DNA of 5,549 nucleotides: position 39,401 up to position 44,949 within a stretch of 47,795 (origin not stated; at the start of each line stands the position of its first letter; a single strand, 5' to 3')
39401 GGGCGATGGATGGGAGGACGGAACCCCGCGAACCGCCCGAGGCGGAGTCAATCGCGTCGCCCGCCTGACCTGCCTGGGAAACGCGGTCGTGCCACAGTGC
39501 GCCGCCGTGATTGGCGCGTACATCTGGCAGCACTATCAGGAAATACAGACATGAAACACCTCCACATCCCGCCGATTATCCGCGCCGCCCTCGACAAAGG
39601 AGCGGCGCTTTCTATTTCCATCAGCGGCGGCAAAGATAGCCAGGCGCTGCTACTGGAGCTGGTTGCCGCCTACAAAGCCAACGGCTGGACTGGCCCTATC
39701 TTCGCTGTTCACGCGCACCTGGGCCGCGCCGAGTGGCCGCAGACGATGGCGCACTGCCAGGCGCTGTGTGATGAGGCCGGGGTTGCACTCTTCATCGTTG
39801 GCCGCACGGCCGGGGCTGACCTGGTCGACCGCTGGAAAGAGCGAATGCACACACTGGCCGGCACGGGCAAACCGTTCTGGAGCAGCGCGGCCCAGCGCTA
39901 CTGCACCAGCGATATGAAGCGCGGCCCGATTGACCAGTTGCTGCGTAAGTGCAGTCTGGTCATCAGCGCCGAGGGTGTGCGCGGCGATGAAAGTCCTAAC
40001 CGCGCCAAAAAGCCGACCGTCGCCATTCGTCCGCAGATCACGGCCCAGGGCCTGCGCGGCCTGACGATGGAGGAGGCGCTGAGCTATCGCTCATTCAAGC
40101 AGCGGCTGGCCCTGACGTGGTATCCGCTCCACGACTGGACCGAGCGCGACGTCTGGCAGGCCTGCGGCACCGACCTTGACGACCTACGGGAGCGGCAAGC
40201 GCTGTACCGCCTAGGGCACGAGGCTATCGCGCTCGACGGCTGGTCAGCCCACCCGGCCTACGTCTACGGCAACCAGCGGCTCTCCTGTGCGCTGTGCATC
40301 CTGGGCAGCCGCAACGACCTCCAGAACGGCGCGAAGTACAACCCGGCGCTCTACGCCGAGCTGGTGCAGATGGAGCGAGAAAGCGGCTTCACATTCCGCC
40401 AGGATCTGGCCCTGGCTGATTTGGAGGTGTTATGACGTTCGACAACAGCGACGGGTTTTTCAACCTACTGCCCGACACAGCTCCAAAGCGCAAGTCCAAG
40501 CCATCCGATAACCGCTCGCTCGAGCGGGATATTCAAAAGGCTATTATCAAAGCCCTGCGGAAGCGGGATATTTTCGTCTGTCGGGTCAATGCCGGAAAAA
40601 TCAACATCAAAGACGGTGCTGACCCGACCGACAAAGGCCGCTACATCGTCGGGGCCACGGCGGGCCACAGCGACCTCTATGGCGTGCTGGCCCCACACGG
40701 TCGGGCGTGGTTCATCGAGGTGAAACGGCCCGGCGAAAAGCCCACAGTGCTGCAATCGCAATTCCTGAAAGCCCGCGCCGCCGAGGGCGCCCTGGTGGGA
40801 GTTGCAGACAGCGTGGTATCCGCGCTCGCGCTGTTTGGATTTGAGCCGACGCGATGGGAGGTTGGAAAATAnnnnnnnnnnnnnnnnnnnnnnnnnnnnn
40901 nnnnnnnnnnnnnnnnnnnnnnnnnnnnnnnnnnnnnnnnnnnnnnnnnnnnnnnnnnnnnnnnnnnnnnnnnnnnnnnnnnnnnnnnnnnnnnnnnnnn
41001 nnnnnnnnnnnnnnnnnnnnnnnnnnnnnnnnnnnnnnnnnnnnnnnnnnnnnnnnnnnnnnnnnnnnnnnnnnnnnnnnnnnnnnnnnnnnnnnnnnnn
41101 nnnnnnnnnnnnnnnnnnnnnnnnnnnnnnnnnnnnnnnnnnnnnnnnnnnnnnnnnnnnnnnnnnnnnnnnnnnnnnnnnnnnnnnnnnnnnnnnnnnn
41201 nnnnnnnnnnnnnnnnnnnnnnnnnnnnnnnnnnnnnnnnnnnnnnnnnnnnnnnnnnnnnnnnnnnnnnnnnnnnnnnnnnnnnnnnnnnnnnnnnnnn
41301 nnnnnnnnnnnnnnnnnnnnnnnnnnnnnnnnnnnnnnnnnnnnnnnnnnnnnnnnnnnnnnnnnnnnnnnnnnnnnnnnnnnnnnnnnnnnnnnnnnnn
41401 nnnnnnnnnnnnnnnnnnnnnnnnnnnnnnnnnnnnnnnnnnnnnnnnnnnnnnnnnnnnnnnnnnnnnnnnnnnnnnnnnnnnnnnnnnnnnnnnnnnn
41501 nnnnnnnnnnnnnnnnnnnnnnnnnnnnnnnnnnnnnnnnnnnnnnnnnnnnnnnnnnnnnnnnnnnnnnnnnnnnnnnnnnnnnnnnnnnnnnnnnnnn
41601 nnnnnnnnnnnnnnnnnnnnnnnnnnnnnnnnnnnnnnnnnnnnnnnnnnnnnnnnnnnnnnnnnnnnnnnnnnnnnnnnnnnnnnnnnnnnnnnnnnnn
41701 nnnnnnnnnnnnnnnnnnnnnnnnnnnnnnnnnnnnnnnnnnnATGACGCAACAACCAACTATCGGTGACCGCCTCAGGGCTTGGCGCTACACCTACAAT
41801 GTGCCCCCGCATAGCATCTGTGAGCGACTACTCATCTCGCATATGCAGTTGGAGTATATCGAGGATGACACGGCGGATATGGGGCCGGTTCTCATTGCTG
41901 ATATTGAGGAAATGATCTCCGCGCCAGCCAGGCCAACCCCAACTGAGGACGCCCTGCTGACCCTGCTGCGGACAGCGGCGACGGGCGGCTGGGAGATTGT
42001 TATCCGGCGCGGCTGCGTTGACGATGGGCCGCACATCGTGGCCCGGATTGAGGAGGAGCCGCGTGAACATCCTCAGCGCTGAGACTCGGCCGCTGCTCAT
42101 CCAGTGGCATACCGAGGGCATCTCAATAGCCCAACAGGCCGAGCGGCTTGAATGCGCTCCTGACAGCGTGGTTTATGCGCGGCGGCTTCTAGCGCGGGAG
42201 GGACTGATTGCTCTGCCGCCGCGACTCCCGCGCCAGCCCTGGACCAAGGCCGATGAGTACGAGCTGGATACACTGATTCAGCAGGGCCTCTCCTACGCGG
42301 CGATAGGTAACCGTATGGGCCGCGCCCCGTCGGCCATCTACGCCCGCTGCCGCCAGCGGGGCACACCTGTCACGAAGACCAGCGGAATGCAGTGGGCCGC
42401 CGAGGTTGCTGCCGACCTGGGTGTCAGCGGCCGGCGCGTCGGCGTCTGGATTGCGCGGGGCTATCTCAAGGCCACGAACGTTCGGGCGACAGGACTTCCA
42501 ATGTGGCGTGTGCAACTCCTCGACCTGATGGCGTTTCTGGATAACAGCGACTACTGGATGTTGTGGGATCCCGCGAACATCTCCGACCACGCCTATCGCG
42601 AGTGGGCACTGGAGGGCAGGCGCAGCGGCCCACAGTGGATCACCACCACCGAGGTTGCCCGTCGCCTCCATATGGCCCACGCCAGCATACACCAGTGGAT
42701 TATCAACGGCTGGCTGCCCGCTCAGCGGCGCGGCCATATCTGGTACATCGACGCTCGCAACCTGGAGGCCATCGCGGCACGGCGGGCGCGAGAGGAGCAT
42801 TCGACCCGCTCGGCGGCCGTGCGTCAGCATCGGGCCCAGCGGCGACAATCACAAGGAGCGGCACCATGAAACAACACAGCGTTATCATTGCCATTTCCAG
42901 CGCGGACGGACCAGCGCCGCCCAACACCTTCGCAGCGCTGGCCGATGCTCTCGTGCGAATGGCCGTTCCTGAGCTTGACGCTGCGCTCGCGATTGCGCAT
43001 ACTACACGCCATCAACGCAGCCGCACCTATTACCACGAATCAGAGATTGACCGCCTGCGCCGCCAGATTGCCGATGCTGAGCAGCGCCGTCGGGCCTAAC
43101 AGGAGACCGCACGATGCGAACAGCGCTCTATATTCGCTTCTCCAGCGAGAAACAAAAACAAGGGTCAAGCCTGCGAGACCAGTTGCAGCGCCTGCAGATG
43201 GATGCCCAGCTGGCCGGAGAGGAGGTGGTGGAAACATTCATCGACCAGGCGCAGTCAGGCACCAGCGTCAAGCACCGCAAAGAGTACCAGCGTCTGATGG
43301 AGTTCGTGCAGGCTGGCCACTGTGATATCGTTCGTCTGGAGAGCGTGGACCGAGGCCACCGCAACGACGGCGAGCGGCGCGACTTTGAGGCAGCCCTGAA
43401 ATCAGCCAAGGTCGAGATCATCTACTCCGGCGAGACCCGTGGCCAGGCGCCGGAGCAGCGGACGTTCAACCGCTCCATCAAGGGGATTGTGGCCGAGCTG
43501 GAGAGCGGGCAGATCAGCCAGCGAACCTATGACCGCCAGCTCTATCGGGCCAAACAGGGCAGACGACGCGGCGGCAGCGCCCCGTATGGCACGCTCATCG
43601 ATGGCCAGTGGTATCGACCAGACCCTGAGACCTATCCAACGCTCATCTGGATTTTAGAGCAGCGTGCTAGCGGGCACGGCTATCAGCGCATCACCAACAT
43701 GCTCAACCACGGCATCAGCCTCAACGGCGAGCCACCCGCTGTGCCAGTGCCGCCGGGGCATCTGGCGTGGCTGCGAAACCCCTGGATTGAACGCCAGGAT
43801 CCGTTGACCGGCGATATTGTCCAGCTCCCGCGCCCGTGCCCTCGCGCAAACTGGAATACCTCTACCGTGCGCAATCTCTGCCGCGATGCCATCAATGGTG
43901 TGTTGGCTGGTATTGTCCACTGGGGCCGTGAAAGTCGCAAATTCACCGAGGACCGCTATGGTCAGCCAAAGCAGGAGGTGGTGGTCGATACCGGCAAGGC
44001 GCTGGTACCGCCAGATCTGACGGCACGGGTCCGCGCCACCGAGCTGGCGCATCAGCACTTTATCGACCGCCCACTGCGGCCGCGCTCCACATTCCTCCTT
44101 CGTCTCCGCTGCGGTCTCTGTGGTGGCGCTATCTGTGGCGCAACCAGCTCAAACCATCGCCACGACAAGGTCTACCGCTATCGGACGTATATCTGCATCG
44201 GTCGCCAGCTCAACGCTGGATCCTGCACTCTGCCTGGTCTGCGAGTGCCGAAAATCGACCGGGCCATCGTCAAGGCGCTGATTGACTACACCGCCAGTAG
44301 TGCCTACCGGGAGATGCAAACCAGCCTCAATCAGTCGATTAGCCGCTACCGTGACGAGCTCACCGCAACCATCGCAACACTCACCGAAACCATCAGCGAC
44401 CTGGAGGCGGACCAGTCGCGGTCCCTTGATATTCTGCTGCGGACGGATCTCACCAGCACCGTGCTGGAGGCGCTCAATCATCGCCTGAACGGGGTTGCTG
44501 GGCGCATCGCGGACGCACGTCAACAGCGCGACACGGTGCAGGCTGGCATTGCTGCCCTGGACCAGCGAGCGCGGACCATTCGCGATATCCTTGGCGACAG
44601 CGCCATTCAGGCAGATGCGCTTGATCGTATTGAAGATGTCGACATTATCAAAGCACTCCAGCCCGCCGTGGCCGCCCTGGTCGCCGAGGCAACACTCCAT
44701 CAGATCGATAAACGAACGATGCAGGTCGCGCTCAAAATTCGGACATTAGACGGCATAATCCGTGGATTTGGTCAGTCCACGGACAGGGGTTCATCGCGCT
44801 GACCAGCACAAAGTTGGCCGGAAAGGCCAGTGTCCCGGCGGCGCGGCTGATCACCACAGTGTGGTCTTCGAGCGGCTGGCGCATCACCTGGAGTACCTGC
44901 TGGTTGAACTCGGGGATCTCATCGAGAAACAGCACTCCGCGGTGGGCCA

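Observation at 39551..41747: Coupled PP-loop ATPase, VRR-NUC and DpdA-like transglycosylase without preQ0 synthesis genes: candidate new DNA base-exchange module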

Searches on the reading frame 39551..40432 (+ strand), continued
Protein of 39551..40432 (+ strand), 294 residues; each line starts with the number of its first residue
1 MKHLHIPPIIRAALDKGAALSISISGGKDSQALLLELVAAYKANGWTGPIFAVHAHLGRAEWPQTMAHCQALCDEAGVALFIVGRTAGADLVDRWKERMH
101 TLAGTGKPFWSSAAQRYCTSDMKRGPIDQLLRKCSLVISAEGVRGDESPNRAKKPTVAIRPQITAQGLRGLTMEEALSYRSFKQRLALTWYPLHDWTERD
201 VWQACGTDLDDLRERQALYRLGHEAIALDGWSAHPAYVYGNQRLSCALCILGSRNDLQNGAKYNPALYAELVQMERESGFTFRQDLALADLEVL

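Call 89: search_dna_similar(query=window:39551-40432:+, collection=phages, mode=protein, max_evalue=0.00001, max_rows=25)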
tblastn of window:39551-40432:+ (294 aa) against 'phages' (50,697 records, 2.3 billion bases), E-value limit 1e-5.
Records with a match: 17; places in all: 17; records where one place covers at least 80% of the query: 16.
Best place of each record, by identity: <60% 17.
By first word of the organism name: Bacteroides 5; Pseudomonas 3; Bacteriophage 3; Streptomyces 2; Klebsiella 1; Labrenzia 1; Stenotrophomonas 1; Phocaeicola 1.
By host as written in the record: - 5; Streptomyces lividans JI 1326 2; Pseudomonas putida 2; Klebsiella pneumoniae ST11-OXA245 1; Pseudomonas protegens CEMTC 4060 1; Roseibium aggregatum RF14 1; Stenotrophomonas sp. 1; Bacteroides intestinalis BG4 1; and 3 more.
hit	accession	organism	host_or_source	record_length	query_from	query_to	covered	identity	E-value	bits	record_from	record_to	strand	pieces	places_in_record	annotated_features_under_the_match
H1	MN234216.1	Streptomyces phage Gilgamesh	Streptomyces lividans JI 1326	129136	22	291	92%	33.1%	4e-32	131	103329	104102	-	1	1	116: PAPS reductase-like domain protein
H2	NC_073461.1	Streptomyces phage Gilgamesh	Streptomyces lividans JI 1326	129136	22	291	92%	33.1%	4e-32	131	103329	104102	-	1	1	116: PAPS reductase-like domain protein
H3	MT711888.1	Pseudomonas phage Dolphis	Pseudomonas putida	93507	10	282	93%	32.4%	1e-29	124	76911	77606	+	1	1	phosphoadenosine phosphosulfate reductase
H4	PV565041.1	Pseudomonas phage Jeremy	Pseudomonas putida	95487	10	282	93%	32.4%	1e-29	124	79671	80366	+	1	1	phosphoadenosine phosphosulfate reductase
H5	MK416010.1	Klebsiella phage ST11-OXA245phi3.2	Klebsiella pneumoniae ST11-OXA245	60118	8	282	94%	31.8%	4e-31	128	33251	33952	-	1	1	phosphoadenosine phosphosulfate reductase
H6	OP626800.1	Pseudomonas phage PseuP_222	Pseudomonas protegens CEMTC 4060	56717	10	282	93%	32.0%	3e-28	119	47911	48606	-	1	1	phosphoadenosine phosphosulfate reductase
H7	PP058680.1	Labrenzia phage vB_LagS-V1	Roseibium aggregatum RF14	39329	2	290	98%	30.0%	2e-22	102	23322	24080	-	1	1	phosphoadenosine phosphosulfate reductase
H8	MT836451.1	Bacteriophage sp.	human fecal samples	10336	23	291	91%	31.0%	4e-21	99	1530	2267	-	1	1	record has no annotation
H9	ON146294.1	Stenotrophomonas phage B2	Stenotrophomonas sp.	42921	16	282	91%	29.5%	3e-25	110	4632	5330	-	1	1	phosphoadenosine-phosphosulfate reductase family protein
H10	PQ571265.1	Bacteroides phage BI-TP1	Bacteroides intestinalis BG4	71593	22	288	89%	28.8%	2e-9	86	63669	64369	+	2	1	phosphoadenosine phosphosulfate reductase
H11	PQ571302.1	Phocaeicola phage PV4-TP1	Phocaeicola vulgatus BM8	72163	22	282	87%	28.7%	5e-9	84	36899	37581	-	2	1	phosphoadenosine phosphosulfate reductase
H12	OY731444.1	Bacteroides phage LoVEphage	-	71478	22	288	84%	28.5%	1e-8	83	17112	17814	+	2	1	phosphoadenosine phosphosulfate reductase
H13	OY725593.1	Bacteroides phage LoVEphage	-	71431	22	288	84%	28.5%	1e-8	83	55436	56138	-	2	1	phosphoadenosine phosphosulfate reductase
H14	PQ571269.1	Bacteroides phage BKO1-TP3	Bacteroides koreensis HM3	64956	20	258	81%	27.2%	1e-10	68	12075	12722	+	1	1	phosphoadenosine phosphosulfate reductase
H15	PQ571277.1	Bacteroides phage BS-TP4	Bacteroides salyersiae BG8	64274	22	282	89%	24.0%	1e-9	65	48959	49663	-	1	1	phosphoadenosine phosphosulfate reductase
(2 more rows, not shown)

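Call 90: get_annotated_region(hit=H3, flank=5000)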
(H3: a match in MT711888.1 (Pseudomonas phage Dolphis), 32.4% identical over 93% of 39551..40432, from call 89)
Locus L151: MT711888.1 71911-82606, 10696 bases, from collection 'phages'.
description: Pseudomonas phage Dolphis, complete genome.
organism: Pseudomonas phage Dolphis (NCBI taxid 2762288)
taxonomy: Viruses; Duplodnaviria; Heunggongvirae; Uroviricota; Caudoviricetes
host: Pseudomonas putida; source: soil sample; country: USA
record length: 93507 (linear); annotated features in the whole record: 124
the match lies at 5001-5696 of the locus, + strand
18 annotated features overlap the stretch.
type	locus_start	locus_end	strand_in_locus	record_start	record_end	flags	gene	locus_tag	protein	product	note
CDS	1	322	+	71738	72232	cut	-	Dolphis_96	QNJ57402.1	capsid decoration protein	gp96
CDS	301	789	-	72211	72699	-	-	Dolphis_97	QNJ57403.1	tail assembly chaperone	gp97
CDS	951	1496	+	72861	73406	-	-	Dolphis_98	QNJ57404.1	hypothetical protein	gp98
CDS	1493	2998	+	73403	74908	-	-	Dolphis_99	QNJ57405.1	DNA methyltransferase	gp99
CDS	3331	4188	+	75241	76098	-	-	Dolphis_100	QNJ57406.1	AraC family transcriptional regulator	gp100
CDS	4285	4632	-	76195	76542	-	-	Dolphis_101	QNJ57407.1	toxin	gp101; toxin MazF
CDS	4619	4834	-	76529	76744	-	-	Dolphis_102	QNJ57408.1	antitoxin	gp102; antitoxin MazE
CDS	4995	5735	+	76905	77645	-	-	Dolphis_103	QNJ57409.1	phosphoadenosine phosphosulfate reductase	gp103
CDS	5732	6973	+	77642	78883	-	-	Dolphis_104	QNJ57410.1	DNA methyltransferase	gp104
CDS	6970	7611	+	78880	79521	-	-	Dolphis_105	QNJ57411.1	adenylosuccinate synthase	gp105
CDS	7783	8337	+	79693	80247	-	-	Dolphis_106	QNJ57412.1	hypothetical protein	gp106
CDS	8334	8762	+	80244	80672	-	-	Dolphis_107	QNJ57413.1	hypothetical protein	gp107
CDS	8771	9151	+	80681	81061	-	-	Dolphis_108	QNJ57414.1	hypothetical protein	gp108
CDS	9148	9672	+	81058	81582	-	-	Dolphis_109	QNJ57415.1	hypothetical protein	gp109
CDS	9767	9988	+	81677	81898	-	-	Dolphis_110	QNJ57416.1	hypothetical protein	gp110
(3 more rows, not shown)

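Call 91: get_annotated_region(hit=H5, flank=5000)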
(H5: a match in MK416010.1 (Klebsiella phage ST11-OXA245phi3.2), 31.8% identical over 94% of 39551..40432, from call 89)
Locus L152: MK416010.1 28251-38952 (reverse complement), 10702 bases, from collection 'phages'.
description: Klebsiella phage ST11-OXA245phi3.2, complete genome.
organism: Klebsiella phage ST11-OXA245phi3.2 (NCBI taxid 2510477)
taxonomy: Viruses; Duplodnaviria; Heunggongvirae; Uroviricota; Caudoviricetes
host: Klebsiella pneumoniae ST11-OXA245; source: -; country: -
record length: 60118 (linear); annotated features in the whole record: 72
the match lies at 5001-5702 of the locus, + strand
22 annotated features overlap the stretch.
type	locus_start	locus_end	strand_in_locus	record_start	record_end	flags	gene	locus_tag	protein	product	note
CDS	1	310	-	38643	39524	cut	-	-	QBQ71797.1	DNA recombination protein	DNA recombination protein RecT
CDS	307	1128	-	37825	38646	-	-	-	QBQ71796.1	exodeoxyribonuclease VIII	-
CDS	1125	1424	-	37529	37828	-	-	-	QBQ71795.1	hypothetical protein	-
CDS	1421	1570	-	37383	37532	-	-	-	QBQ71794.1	hypothetical protein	-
CDS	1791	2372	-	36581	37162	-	-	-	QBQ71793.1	XRE family transcriptional regulator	-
CDS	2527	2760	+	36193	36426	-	-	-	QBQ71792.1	hypothetical protein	-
CDS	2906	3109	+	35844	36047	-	-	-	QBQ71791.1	hypothetical protein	-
CDS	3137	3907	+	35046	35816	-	-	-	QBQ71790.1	DNA replication domain protein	-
CDS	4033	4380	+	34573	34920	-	-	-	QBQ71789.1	hypothetical protein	Hypothetical protein, DUF1064 domain-containing protein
CDS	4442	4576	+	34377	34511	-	-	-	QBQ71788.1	hypothetical protein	-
CDS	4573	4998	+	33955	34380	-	-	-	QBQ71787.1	hypothetical protein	-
CDS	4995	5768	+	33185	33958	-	-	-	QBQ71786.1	phosphoadenosine phosphosulfate reductase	-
CDS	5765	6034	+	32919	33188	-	-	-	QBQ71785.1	antitoxin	-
CDS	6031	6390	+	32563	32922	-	-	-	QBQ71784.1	hypothetical protein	-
CDS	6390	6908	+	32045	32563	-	-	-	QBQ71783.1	hypothetical protein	-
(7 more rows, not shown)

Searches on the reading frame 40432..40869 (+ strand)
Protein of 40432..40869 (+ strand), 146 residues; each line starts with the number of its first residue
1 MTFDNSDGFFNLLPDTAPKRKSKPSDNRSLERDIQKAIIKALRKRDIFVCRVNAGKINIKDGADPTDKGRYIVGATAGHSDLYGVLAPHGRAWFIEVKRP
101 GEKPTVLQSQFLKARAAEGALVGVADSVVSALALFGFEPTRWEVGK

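Call 7: search_protein_families(library=pfam, proteins=[window:40432-40869:+], max_evalue=0.01)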
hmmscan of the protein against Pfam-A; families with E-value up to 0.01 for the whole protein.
window:40432-40869:+ (146 aa): 1 family
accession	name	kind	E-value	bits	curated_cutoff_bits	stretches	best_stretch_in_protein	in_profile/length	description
PF08774.17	VRR_NUC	-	0.00028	21.4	23.8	1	34-127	6-114/116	VRR-NUC domain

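Call 8: search_protein_families(library=phrogs, proteins=[window:40432-40869:+], max_evalue=0.01)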
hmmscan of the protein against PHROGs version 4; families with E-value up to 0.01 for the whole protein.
window:40432-40869:+ (146 aa): 3 families
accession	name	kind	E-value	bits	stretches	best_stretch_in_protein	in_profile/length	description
phrog_93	-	DNA, RNA and nucleotide metabolism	3.2e-16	60.1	1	18-132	340-435/613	endonuclease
phrog_5702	-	DNA, RNA and nucleotide metabolism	5.1e-10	40.2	1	74-133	2-61/70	Holliday junction resolvase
phrog_824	-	unknown function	2.3e-06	28.7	1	24-134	59-170/265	-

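Call 9: search_protein_families(library=ncbifam, proteins=[window:40432-40869:+], max_evalue=1)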
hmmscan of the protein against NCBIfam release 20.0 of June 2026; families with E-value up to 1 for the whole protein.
window:40432-40869:+ (146 aa): 0 families

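Call 11: search_protein_families(library=padloc, proteins=[window:40432-40869:+], max_evalue=1)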
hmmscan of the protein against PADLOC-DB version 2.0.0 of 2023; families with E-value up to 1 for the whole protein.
window:40432-40869:+ (146 aa): 1 family
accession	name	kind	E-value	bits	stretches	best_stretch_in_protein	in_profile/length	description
PDLC01626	Cas56g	-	0.035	11.3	1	33-130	188-274/412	CAS-I-U; effector_G5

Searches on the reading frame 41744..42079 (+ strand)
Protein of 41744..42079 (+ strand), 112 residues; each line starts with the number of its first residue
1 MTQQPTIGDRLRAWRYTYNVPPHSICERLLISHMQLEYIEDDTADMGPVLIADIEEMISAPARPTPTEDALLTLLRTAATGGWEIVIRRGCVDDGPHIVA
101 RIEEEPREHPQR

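Call 7: search_protein_families(library=pfam, proteins=[window:41744-42079:+], max_evalue=0.01)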
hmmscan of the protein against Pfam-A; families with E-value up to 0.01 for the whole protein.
window:41744-42079:+ (112 aa): 0 families

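Call 8: search_protein_families(library=phrogs, proteins=[window:41744-42079:+], max_evalue=0.01)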
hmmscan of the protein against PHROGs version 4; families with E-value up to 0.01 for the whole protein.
window:41744-42079:+ (112 aa): 0 families

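Call 9: search_protein_families(library=ncbifam, proteins=[window:41744-42079:+], max_evalue=1)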
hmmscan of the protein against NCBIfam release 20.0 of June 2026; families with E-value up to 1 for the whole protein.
window:41744-42079:+ (112 aa): 0 families

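Call 11: search_protein_families(library=padloc, proteins=[window:41744-42079:+], max_evalue=1)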
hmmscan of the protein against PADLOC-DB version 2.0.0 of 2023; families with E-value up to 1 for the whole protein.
window:41744-42079:+ (112 aa): 1 family
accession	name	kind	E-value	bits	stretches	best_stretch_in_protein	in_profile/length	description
PDLC02926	HTH_VI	-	0.014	13.6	1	7-56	2-51/92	-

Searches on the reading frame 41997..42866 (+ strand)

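Call 7: search_protein_families(library=pfam, proteins=[window:41997-42866:+], max_evalue=0.01)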
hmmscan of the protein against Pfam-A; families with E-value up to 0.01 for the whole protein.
window:41997-42866:+ (290 aa): 7 families
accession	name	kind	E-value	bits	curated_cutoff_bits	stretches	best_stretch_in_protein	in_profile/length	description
PF12728.13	HTH_17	-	1.5e-10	41.6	27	1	214-263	1-50/51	Helix-turn-helix domain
PF13936.12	HTH_38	-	1.1e-05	25.4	27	1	89-115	12-38/44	Helix-turn-helix domain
PF08281.18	Sigma70_r4_2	-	0.00022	21.3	25.7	0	135-157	30-52/54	Sigma-70, region 4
PF13384.12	HTH_23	-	0.00052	20.2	24.6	0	34-73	10-49/50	Homeodomain-like domain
PF21531.3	Rv2175c_wHTH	-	0.00067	20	27.1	0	214-248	15-49/57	DNA-binding protein Rv2175c, wHTH domain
PF13411.12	MerR_1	-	0.0011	19.4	21.6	0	216-259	2-46/69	MerR HTH family regulatory protein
PF15943.11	YdaS_toxin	-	0.0027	17.9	30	0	218-244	12-39/65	Bacterial toxin YdaS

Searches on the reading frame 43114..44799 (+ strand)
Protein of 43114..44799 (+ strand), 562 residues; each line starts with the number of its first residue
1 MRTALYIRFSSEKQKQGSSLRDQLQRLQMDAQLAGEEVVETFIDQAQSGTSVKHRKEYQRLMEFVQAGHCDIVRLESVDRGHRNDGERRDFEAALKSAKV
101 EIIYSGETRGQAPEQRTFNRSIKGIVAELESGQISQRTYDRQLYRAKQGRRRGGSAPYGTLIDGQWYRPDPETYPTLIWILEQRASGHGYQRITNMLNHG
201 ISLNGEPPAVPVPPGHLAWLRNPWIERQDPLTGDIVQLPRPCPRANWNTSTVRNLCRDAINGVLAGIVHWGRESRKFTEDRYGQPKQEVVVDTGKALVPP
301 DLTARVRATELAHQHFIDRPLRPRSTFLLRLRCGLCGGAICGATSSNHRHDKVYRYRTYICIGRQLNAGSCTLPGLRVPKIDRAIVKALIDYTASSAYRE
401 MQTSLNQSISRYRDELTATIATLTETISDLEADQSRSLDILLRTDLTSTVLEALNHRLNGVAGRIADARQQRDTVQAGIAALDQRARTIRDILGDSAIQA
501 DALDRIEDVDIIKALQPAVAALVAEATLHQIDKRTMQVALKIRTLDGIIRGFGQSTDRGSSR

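Call 54: search_protein_families(library=pfam, proteins=[window:43114-44799:+], max_evalue=0.01)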
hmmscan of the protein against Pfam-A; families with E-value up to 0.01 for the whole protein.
window:43114-44799:+ (562 aa): 3 families
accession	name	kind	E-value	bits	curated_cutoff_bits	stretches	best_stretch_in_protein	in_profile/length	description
PF00239.26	Resolvase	-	2.7e-18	66.9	23.3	1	4-150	2-144/145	Resolvase, N terminal domain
PF13408.12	Zn_ribbon_recom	-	4.8e-08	33.7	25.3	1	331-389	6-57/58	Recombinase zinc beta ribbon domain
PF07508.19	Recombinase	-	0.0097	16.6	21.1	0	171-307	1-96/102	Recombinase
